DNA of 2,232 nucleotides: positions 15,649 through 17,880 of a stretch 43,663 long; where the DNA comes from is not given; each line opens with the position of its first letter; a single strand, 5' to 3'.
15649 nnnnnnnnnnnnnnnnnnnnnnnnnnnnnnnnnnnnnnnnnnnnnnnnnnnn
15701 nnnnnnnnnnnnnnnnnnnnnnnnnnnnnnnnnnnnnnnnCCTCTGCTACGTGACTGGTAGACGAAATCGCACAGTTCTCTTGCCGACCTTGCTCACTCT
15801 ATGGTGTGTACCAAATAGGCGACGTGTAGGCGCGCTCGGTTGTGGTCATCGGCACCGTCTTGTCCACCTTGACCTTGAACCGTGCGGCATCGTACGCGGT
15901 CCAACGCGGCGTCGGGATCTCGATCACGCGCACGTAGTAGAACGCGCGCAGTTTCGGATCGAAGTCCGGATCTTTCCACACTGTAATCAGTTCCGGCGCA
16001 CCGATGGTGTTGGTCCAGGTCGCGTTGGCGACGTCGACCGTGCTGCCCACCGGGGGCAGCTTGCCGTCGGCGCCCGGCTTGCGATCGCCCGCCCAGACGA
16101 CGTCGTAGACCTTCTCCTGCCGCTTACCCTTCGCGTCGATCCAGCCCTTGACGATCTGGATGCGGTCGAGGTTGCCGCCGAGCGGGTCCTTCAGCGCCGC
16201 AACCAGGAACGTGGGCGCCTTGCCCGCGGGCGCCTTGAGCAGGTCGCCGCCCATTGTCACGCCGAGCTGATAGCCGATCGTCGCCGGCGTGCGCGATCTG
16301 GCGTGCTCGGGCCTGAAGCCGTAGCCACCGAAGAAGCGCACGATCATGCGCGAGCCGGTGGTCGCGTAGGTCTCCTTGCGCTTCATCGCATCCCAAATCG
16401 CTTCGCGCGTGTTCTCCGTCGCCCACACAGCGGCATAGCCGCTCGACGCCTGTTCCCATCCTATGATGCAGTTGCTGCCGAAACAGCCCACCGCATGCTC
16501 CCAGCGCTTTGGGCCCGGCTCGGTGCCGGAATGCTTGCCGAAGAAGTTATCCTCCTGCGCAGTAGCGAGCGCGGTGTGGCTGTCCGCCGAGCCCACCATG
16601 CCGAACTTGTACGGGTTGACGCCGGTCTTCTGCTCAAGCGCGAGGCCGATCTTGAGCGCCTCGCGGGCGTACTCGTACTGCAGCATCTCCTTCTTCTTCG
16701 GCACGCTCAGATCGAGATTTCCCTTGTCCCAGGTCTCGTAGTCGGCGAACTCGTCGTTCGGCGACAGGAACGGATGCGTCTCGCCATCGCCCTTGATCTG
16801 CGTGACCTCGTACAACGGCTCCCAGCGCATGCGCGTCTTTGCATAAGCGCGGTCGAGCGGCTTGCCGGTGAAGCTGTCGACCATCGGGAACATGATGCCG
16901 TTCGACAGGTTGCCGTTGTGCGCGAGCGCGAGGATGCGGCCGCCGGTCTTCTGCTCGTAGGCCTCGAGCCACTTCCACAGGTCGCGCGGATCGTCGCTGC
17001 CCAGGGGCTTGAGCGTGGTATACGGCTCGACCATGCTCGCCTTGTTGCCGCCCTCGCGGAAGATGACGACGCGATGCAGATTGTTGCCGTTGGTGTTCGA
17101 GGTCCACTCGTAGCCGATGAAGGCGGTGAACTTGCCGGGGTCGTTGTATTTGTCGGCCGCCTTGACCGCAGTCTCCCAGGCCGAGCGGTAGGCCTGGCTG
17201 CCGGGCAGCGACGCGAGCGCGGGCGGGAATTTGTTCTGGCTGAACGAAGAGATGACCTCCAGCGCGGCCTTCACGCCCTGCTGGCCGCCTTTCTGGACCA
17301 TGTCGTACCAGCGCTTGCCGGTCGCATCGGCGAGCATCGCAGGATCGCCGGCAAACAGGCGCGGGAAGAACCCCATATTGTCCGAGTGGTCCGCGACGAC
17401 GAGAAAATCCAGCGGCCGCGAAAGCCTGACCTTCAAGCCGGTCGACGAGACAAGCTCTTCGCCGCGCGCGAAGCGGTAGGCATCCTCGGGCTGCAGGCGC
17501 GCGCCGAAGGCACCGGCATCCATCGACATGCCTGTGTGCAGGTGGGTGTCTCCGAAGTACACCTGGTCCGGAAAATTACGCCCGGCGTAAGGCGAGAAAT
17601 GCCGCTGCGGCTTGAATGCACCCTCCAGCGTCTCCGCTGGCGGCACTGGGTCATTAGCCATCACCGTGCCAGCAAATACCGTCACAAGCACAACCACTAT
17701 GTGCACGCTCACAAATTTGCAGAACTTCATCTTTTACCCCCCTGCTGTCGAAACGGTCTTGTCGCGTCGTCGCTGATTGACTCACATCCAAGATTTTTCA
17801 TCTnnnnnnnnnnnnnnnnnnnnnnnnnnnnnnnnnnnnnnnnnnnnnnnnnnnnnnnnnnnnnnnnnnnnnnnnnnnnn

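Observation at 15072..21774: Tandem DUF3604 paralogues in a five-gene, entirely cell-envelope operon with a HupE/UreJ-type metal permease and a PpiC-type chaperone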

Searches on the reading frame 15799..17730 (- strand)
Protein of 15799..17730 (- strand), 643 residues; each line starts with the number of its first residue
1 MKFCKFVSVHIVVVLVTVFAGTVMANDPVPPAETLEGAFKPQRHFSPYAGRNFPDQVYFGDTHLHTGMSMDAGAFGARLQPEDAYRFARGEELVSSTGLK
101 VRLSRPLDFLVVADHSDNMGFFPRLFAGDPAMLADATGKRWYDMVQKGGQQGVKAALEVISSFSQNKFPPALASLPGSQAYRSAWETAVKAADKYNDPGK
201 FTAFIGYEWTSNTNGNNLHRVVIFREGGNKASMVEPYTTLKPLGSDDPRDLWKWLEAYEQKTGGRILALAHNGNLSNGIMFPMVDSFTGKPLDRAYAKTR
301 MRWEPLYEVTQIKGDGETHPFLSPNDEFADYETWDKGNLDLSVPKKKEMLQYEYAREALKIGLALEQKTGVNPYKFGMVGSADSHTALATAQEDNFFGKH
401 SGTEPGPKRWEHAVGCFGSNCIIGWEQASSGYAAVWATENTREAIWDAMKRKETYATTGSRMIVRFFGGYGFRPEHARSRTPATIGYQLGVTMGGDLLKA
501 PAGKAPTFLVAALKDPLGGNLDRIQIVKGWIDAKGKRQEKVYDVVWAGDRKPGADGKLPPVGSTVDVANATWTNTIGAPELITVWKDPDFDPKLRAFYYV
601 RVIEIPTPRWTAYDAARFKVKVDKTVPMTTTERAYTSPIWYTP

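Call 3: search_protein_families(library=pfam, proteins=[window:15799-17730:-], max_evalue=0.01)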
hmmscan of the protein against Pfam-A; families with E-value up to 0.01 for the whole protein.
window:15799-17730:- (643 aa): 1 family
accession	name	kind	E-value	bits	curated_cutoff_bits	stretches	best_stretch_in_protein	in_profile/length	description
PF12228.14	DUF3604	-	3.6e-249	828.6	20.4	1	53-643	2-591/591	Protein of unknown function (DUF3604)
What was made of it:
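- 15799..17730 (-): DUF3604-A (643 aa), soluble, with a cleavable Sec signal peptide. It belongs to the A subfamily. Predicted PHP-like barrel with large insertions plus a C-terminal beta-sandwich. Pfam DUF3604 3.6e-249 (call 3).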

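Call 4: search_protein_families(library=ncbifam, proteins=[window:15799-17730:-], max_evalue=0.01)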
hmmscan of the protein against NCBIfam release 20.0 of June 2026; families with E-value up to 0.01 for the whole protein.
window:15799-17730:- (643 aa): 0 families

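Call 9: search_solved_structures(query=window:15799-17730:-, max_evalue=1, show_alignments=2)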
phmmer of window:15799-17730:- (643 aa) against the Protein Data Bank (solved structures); distinct sequences matched with E-value up to 1: 0.

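Call 10: find_homologous_proteins(query=window:15799-17730:-, max_evalue=1e-10)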
Query window:15799-17730:- (643 aa): 8000 proteins with E <= 1e-10 among 8000 candidates; the best 120 are listed.
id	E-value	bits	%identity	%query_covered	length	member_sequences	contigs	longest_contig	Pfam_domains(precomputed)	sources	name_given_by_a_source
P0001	0.0e+0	1371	90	100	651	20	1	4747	PF12228.15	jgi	jgi:hypothetical protein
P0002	0.0e+0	1328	87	98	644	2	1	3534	PF12228.15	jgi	jgi:hypothetical protein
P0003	0.0e+0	1316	86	100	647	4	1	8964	PF12228.15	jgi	jgi:hypothetical protein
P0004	0.0e+0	1311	87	99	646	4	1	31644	PF12228.15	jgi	-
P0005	0.0e+0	1309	86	100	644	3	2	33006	PF12228.15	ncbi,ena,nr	ncbi:MAG TPA: DUF3604 domain-containing protein [Burkholderiales bacterium]|nr:DUF3604 domain-contai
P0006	0.0e+0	1293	88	96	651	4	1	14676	PF12228.15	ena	-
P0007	0.0e+0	1293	84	100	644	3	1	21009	PF12228.15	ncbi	-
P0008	0.0e+0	1290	86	98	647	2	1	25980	PF12228.15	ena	-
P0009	0.0e+0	1286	85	100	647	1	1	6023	PF12228.15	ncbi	-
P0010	0.0e+0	1276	84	98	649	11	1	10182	PF12228.15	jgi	jgi:hypothetical protein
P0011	0.0e+0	1235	80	100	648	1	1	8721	PF12228.15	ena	-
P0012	0.0e+0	1230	80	100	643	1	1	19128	PF12228.15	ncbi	ncbi:MAG: DUF3604 domain-containing protein [Acidiferrobacterales bacterium]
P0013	0.0e+0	1226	80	100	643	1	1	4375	PF12228.15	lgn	-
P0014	0.0e+0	1225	80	100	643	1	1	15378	PF12228.15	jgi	jgi:hypothetical protein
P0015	0.0e+0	1223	81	100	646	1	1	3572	PF12228.15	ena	-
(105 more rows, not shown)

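Call 14: find_related_loci(query=A1, collection=genome_contigs, flank=10000)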
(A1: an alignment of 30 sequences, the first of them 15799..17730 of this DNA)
Query A1 (643 aa) in genome_contigs; peptide patterns used: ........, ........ (x = any residue, [..] = any of these).
600 stretches matched a pattern (row limit reached: there are more); 581 encode a relative of the query (tblastn E <= 1e-3); the best 80 are kept; 80 distinct loci.
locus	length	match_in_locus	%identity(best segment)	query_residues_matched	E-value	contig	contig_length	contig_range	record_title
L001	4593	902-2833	76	1-643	0e+0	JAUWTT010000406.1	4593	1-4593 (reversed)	MAG: Acidobacteriota bacterium isolate CSMAG_2587 CSMAG_2587_k127_7953628_length_4593_cov_78.0002, whole genome shotgun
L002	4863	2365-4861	75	11-643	0e+0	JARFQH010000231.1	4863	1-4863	MAG: Desulfobacteraceae bacterium isolate MAG_Ve_Sed_19 k141_2038837, whole genome shotgun sequence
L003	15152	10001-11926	73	1-643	0e+0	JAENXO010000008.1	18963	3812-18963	MAG: Gemmatimonadetes bacterium isolate 14_8_m_bin36 k141_80737_length_18963_cov_36.9923, whole genome shotgun sequence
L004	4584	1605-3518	73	9-643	0e+0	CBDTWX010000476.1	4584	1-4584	MAG TPA_asm: uncultured Thermoanaerobaculia bacterium isolate ERR2431952_concoct_53 genome assembly, contig: ERZ23880211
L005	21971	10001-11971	69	1-643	0e+0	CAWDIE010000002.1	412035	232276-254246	MAG: uncultured Planctomycetota bacterium isolate MFD03804.bin.2.101 genome assembly, contig: contig_10760, whole genome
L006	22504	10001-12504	73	31-643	0e+0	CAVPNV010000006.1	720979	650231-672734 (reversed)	MAG: uncultured Gammaproteobacteria bacterium isolate MFD00072.bin.2.98 genome assembly, contig: contig_31382, whole gen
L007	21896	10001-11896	70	14-643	0e+0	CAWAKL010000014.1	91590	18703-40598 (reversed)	MAG: uncultured Acidobacteriota bacterium isolate MFD02360.bin.3.432 genome assembly, contig: contig_96257, whole genome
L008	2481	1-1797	75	48-643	0e+0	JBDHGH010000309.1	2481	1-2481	MAG: Gemmatimonadota bacterium isolate M8-58_Bin_422 M8-58_Bin_422_scaffold_373353, whole genome shotgun sequence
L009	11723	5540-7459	68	4-643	0e+0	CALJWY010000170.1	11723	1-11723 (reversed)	MAG: uncultured Xanthomonadales bacterium isolate N2_Bin_METABAT__163_1 genome assembly, contig: c_000001174800, whole g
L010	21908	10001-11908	68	10-643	0e+0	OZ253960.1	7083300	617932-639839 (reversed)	MAG: Cyclobacteriaceae bacterium isolate bb2bfe0c-cfc4-460e-854a-4160f6aae4b6 genome assembly, chromosome: 1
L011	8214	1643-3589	69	1-643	0e+0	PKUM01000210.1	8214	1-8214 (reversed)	MAG: Chromatiales bacterium isolate BM003 sc_4829, whole genome shotgun sequence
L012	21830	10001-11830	70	35-643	0e+0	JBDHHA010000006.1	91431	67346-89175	MAG: Gemmatimonadota bacterium isolate M8-62_Bin_109 M8-62_Bin_109_scaffold_537, whole genome shotgun sequence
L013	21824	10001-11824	70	34-643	0e+0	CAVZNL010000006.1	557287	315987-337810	MAG: uncultured Alphaproteobacteria bacterium isolate MFD05747.bin.2.162 genome assembly, contig: contig_6301, whole gen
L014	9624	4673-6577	67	11-643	0e+0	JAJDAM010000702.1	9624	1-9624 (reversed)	MAG: Deltaproteobacteria bacterium isolate OFTM229 OFTM229_701, whole genome shotgun sequence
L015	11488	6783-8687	68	14-643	0e+0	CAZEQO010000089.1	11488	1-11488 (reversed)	MAG TPA_asm: uncultured Robiginitalea sp. isolate binchicken_co405_20 genome assembly, contig: NODE_8508_length_11488_co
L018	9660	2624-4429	69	45-643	0e+0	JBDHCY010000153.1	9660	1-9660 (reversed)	MAG: Gemmatimonadota bacterium isolate M8-32_Bin_138 M8-32_Bin_138_scaffold_30699, whole genome shotgun sequence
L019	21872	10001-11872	67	16-643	0e+0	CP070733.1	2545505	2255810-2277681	MAG: Pseudomonadota bacterium isolate bin408 chromosome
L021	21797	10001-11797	68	45-643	0e+0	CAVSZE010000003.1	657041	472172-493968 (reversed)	MAG: uncultured Gammaproteobacteria bacterium isolate MFD04716.bin.1.381 genome assembly, contig: contig_26001, whole ge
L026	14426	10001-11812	68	38-643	0e+0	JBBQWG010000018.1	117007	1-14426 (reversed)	MAG: Verrucomicrobiales bacterium isolate Co_metawrap_2047 Cmw_2047_k141_29850112_length_117007_cov_11.9996, whole genom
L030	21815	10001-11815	68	41-643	0e+0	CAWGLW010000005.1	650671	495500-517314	MAG: uncultured Gammaproteobacteria bacterium isolate MFD09779.bin.1.244 genome assembly, contig: contig_587, whole geno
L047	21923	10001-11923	65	13-643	0e+0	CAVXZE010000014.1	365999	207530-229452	MAG: uncultured delta proteobacterium isolate MFD09779.bin.1.97 genome assembly, contig: contig_32607, whole genome shot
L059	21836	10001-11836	66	33-643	0e+0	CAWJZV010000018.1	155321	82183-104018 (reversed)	MAG: uncultured delta proteobacterium isolate MFD09730.bin.4.339 genome assembly, contig: contig_22969, whole genome sho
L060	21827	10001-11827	66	35-643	0e+0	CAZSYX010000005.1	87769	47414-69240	MAG TPA_asm: uncultured Burkholderiaceae bacterium isolate ERP119294_co1_325 genome assembly, contig: NODE_250_length_87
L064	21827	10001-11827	66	36-643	0e+0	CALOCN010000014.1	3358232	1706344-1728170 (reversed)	MAG: Candidatus Eiseniibacteriota bacterium isolate LOGT_bin.0075 genome assembly, contig: contig_7216, whole genome sho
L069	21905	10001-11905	64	9-643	0e+0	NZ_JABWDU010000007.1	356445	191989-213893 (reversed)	Ensifer oleiphilus strain HO-A22 NODE_7_length_356445_cov_116.602417, whole genome shotgun sequence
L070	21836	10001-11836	66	33-643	0e+0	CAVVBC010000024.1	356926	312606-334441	MAG: uncultured Gammaproteobacteria bacterium isolate MFD09730.bin.3.255 genome assembly, contig: contig_4145, whole gen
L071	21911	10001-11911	63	6-643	0e+0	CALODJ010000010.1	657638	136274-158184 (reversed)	MAG: uncultured Gammaproteobacteria bacterium isolate HOU_bin.0136 genome assembly, contig: contig_23, whole genome shot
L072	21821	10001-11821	66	35-643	0e+0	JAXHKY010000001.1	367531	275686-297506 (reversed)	MAG: Rubrivivax sp. isolate Salar_de_Ascotan_sediment_MAG_ASE18 contig_235_polypolish, whole genome shotgun sequence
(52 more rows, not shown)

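Call 19: search_protein_families(library=pfam, proteins=[L069:14009-14842:-, L072:13693-14400:+, L060:14519-15559:+, L047:20462-21280:+, L003:7432-8298:+, L059:289-924:-, L072:9229-9876:+, L026:1274-2818:-, L018:6825-7748:+], max_evalue=0.001)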
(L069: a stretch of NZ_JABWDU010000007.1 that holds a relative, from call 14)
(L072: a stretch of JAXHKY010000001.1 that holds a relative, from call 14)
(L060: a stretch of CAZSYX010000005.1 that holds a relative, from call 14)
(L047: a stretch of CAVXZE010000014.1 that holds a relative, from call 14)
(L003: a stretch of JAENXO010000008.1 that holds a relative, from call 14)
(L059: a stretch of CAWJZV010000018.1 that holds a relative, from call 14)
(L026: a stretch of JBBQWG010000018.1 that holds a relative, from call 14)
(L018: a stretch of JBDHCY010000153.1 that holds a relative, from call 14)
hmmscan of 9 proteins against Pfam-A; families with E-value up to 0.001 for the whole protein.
L069:14009-14842:- (277 aa): 0 families

L072:13693-14400:+ (235 aa): 1 family
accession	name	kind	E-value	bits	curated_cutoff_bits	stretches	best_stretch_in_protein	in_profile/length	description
PF04955.18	HupE_UreJ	-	3.5e-57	193.2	23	1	52-227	3-177/179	HupE / UreJ protein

L060:14519-15559:+ (346 aa): 1 family
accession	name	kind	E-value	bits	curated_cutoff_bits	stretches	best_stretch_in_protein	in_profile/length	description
PF04955.18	HupE_UreJ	-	1.1e-12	48.3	23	1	158-334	3-178/179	HupE / UreJ protein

L047:20462-21280:+ (272 aa): 3 families
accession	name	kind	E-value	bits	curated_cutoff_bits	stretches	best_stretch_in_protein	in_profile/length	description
PF13561.12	adh_short_C2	-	1.5e-60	205.1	27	1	14-267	3-236/236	Enoyl-(Acyl carrier protein) reductase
PF00106.31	adh_short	-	6.8e-54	182.8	26.6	1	6-203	1-192/195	short chain dehydrogenase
PF23441.1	SDR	-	1.7e-10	41.1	27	1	120-268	123-257/258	SDR-like rossmann domain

L003:7432-8298:+ (288 aa): 0 families

L059:289-924:- (211 aa): 0 families

L072:9229-9876:+ (215 aa): 0 families

L026:1274-2818:- (514 aa): 0 families

L018:6825-7748:+ (307 aa): 1 family
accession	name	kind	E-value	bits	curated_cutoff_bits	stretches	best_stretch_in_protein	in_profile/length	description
PF13557.12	Phenol_MetA_deg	-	5.7e-15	56.5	22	1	93-278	43-217/242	Putative MetA-pathway of phenol degradation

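Call 21: search_dna_similar(query=window:15799-17730:-, collection=plasmids, mode=protein, max_rows=25)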
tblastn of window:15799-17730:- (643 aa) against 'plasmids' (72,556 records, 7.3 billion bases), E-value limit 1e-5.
Records with a match: 80; places in all: 91; records where one place covers at least 80% of the query: 78.
Best place of each record, by identity: 60-80% 55; <60% 25.
By first word of the organism name: Rhizobium 36; Sinorhizobium 25; Ensifer 3; Ruegeria 3; Rhodobacteraceae 3; Pseudoalteromonas 2; Phyllobacterium 1; Rhodobacter 1; Neorhizobium 1; Pararhizobium 1; and 4 more.
By predicted mobility (MOB-suite, as given by PLSDB): non-mobilizable 42; conjugative 27; mobilizable 11.
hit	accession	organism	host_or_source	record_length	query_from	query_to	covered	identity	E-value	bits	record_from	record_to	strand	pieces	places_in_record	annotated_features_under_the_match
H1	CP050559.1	Sinorhizobium meliloti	Melilotus officinalis,cell culture,root ...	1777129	45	643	93%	71.8%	0e+0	888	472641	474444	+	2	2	none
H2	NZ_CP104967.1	Phyllobacterium sp. A18/5-2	Vicia costata,cell culture,root nodule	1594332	45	643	93%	70.4%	0e+0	872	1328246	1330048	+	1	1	none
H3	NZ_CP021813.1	Sinorhizobium meliloti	Medicago truncatula,Single Cell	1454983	45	643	93%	70.0%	0e+0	871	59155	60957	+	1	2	none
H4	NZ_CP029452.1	Sinorhizobium fredii CCBAU 25509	Glycine soja,cell culture,plant root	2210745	45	643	93%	68.5%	0e+0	838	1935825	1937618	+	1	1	record has no annotation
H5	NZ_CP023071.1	Sinorhizobium fredii CCBAU 83666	G.max,nodule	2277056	45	643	93%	68.5%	0e+0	837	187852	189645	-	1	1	record has no annotation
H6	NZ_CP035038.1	Sinorhizobium fredii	single cell,soil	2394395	45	643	93%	68.4%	0e+0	835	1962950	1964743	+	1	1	none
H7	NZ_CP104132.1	Sinorhizobium sp. K101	Phaseolus vulgaris,cell ...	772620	45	643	93%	68.1%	0e+0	855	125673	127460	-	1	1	DUF3604 domain-containing protein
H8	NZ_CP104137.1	Sinorhizobium sp. C101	Phaseolus vulgaris,cell ...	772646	45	643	93%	68.1%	0e+0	855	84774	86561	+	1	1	DUF3604 domain-containing protein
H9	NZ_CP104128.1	Sinorhizobium sp. M103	Phaseolus vulgaris,cell ...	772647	45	643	93%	68.1%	0e+0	852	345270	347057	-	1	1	none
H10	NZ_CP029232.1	Sinorhizobium fredii CCBAU 45436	Glycine max,cell culture,plant root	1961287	45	643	93%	68.0%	0e+0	849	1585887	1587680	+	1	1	record has no annotation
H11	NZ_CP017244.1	Rhizobium etli 8C-3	Phaseolus vulgaris,cell culture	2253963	38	643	94%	67.1%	0e+0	848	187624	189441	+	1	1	record has no annotation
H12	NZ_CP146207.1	Sinorhizobium meliloti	-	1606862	29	643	96%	66.0%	0e+0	842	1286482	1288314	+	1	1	none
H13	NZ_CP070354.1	Ensifer sp. PDNC004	cell culture,Plastic debris in ...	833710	36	643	95%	66.7%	0e+0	840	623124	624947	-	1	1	DUF3604 domain-containing protein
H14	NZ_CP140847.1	Rhizobium johnstonii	Trifolium pratense,whole organism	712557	38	643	94%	66.9%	0e+0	855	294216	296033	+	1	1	DUF3604 domain-containing protein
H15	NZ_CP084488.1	Ensifer adhaerens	cellculture,soil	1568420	45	643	93%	67.7%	0e+0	842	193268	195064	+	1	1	none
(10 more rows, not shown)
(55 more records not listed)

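Call 23: get_annotated_region(hit=H14, flank=9000)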
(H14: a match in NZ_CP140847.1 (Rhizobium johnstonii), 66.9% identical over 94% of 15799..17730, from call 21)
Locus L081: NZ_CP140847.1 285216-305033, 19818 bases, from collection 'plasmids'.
description: Rhizobium johnstonii strain TP25 plasmid pRlX2, complete sequence
organism: Rhizobium johnstonii (NCBI taxid 3019933)
taxonomy: Bacteria; Pseudomonadota; Alphaproteobacteria; Hyphomicrobiales; Rhizobiaceae; Rhizobium; Rhizobium johnstonii
host: -; source: Trifolium pratense,whole organism; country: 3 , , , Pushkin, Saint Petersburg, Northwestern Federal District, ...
typing (MOB-suite, as given by PLSDB): conjugative; relaxase MOBQ; mating-pair formation MPF_T
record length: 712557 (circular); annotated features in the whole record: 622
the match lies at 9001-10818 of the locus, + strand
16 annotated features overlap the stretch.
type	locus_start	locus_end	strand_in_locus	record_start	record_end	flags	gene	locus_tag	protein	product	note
CDS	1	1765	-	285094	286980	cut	-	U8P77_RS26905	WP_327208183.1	sensor histidine kinase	-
CDS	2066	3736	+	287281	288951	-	-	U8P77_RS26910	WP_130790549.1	arylsulfatase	-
CDS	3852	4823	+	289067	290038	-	-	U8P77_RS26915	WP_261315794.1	HAD family hydrolase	-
CDS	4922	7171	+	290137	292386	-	-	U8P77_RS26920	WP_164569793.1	tetratricopeptide repeat protein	-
CDS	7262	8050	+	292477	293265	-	-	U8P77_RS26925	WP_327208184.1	hypothetical protein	-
CDS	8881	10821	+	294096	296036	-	-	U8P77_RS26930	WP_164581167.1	DUF3604 domain-containing protein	-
CDS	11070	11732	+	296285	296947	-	-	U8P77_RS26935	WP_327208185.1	peptidylprolyl isomerase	-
CDS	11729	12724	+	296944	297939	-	-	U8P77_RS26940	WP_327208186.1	HupE/UreJ family protein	-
CDS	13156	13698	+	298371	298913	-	-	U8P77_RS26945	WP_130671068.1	hypothetical protein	-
CDS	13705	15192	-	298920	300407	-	hutH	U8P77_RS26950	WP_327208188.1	histidine ammonia-lyase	GO:0006548 - histidine catabolic process [Evidence IEA]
CDS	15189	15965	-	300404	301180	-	-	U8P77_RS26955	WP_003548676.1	ATP-binding cassette domain-containing protein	-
CDS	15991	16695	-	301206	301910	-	-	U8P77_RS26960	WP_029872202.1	ABC transporter permease subunit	GO:0015837 - amine transport [Evidence IEA]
CDS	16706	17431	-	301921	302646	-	-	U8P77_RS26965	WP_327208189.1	ABC transporter permease subunit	GO:0015837 - amine transport [Evidence IEA]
CDS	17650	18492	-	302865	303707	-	-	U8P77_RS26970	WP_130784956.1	transporter substrate-binding domain-containing protein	-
CDS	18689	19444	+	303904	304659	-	hutC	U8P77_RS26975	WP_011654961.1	histidine utilization repressor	GO:0006355 - regulation of DNA-templated transcription [Evidence IEA]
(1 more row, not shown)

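Call 24: predict_structure(alignment_id=A1)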
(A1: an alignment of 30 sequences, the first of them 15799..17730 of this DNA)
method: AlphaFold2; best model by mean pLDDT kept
length: 643 residues; sequences in the alignment: 30
mean_pLDDT: 56.0   pTM: 0.57
mean pLDDT of the five models: 56.0, 55.8, 53.0, 49.0, 43.9
residues with pLDDT >= 90: 15; 70-90: 178; 50-70: 160; < 50: 290
segments of 3 or more residues with pLDDT < 50: 23-55, 210-223, 225-236, 241-246, 268-432, 451-462, 515-518, 568-575, 606-620, 625-639
pLDDT, mean of each block of 10 residues (from residue 1): 73 71 41 32 29 49 70 61 83 66 68 71 85 90 77 68 73 77 79 82 67 37 45 46 49 60 52 34 35 39 29 28 28 27 27 35 39 33 42 36 38 43 39 56 60 41 65 82 62 60 82 57 79 73 83 71 51 56 89 76 53 42 47 46 59
secondary structure, 60 per line:
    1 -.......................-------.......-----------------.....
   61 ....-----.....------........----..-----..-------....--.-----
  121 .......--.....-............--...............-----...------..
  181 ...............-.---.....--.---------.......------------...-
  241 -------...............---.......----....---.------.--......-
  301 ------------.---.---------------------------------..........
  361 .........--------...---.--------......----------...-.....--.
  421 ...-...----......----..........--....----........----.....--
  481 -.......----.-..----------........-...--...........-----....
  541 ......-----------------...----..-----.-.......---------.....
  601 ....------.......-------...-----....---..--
elements in order (helices of 4 or more, strands of 3 or more residues): H2-24 H32-38 E56-64 H70-74 H81-88 E109-112 H121-127 H130-134 H136-147 H150-164 H179-195 E201-205 E218-224 H248-262 E266-272 E277-280 H294-299 H351-369 E378-380 H393-398 E413-417 E420-423 E432-437 H442-451 E454-457 E462-469 H474-478 H482-488 E507-514 E521-531 E537-546 E564-566 E580-586 E596-604 H611-617 E625-627 E633-636
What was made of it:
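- Tried and rejected: First AlphaFold run, with a shallow 30-sequence alignment, gave pLDDT 56 and was discarded (call 24).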
